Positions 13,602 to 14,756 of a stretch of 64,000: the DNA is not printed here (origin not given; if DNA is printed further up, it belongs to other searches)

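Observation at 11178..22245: Amino-sugar catabolic operon that also encodes a lactate/glycolate-dehydrogenase-like FAD + Fe-S + Etf redox module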

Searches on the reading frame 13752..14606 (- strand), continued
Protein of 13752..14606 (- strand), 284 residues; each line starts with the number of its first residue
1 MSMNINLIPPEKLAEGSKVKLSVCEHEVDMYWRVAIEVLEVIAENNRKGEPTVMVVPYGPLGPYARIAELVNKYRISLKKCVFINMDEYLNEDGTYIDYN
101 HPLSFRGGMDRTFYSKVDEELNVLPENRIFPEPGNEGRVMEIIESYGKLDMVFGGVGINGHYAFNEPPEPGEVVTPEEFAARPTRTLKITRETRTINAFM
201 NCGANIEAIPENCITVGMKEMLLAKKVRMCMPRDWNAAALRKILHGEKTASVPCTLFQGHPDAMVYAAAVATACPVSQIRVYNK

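Call 62: search_protein_families(library=ncbifam, proteins=[L041:16285-17070:+], max_evalue=0.00001)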
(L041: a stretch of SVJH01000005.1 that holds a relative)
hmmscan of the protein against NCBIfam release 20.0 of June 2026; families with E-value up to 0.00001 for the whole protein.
L041:16285-17070:+ (261 aa): 1 family
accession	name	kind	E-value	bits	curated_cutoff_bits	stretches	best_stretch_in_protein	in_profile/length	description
TIGR04378.1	myo_inos_iolB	equivalog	2.2e-74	250.1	205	1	23-259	10-246/247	5-deoxy-glucuronate isomerase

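Call 64: find_homologous_proteins(query=window:13752-14606:-, max_evalue=1e-10)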
Query window:13752-14606:- (284 aa): 3377 proteins with E <= 1e-10 among 4073 candidates; the best 120 are listed.
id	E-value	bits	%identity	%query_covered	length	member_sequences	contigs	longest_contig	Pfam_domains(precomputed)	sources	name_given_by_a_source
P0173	3.2e-188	642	98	100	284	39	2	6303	-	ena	-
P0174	4.9e-175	598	90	99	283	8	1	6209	-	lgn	-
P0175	9.3e-174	594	88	100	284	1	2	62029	-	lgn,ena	-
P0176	5.5e-173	592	87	100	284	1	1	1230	-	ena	-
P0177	4.6e-172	589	87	100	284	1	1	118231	-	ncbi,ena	-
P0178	4.9e-172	589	88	100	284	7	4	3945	-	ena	-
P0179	9.7e-172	588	88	100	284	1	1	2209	-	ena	-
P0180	1.3e-171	587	89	99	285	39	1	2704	-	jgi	-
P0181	2.9e-171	586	88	100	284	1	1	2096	-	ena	-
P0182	1.0e-170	584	87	99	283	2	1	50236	-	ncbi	-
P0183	1.6e-170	584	88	99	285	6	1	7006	-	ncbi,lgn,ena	-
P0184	1.8e-170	584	87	100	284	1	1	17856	-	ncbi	-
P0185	1.0e-169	581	88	99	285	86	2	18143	-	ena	-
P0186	2.7e-167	573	85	99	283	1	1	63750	-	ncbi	-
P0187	3.4e-167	573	87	100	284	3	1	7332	-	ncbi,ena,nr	ncbi:MAG: glucosamine-6-phosphate isomerase [Clostridia bacterium]|nr:glucosamine-6-phosphate isomer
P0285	6.0e-143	493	77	99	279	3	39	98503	-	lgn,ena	-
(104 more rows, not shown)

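Call 65: find_encoding_contigs(protein=P0285, flank=8000, max_places=3)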
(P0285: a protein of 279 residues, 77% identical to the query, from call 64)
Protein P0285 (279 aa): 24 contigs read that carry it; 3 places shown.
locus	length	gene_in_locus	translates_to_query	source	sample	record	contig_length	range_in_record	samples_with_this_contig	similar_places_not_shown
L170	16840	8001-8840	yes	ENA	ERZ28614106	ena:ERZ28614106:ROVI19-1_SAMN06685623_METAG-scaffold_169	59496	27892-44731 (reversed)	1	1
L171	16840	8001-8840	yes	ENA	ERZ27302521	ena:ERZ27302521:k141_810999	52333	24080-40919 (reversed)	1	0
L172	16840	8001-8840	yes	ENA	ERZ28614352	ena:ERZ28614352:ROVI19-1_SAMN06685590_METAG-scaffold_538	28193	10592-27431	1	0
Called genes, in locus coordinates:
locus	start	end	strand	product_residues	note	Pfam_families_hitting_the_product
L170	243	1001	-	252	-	PF12833:HTH_18, PF00165:HTH_AraC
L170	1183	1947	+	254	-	PF00106:adh_short, PF13561:adh_short_C2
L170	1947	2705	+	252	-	PF01487:DHquinase_I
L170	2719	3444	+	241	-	PF00106:adh_short, PF01370:Epimerase, PF08659:KR, PF13561:adh_short_C2, PF16363:GDP_Man_Dehyd (weak)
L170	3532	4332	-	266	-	PF02311:AraC_binding, PF00165:HTH_AraC (weak), PF12833:HTH_18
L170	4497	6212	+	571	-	PF13320:GH123_cat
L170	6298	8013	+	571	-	PF13320:GH123_cat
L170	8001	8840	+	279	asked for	-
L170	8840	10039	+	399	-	PF01979:Amidohydro_1, PF07969:Amidohydro_3 (weak)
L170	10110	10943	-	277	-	PF12833:HTH_18, PF00165:HTH_AraC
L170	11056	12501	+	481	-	PF11762:Arabinose_Iso_C, PF02952:Fucose_iso_C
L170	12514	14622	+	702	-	-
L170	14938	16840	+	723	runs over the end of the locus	PF16875:Glyco_hydro_36N, PF02065:Melibiase, PF01055:Glyco_hydro_31_2nd (weak), PF16874:Glyco_hydro_36C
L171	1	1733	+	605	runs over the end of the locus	PF01301:Glyco_hydro_35, PF13364:BetaGal_ABD2 (faint), PF21317:BetaGal_ABD_1, PF21467:BetaGal_gal-bd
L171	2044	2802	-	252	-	PF12833:HTH_18, PF00165:HTH_AraC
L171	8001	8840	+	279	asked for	-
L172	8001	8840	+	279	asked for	-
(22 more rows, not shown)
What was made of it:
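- The operon AraC< GH123-NagB-like-NagA-like sits beside GH35 and GH36 genes (call 65).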
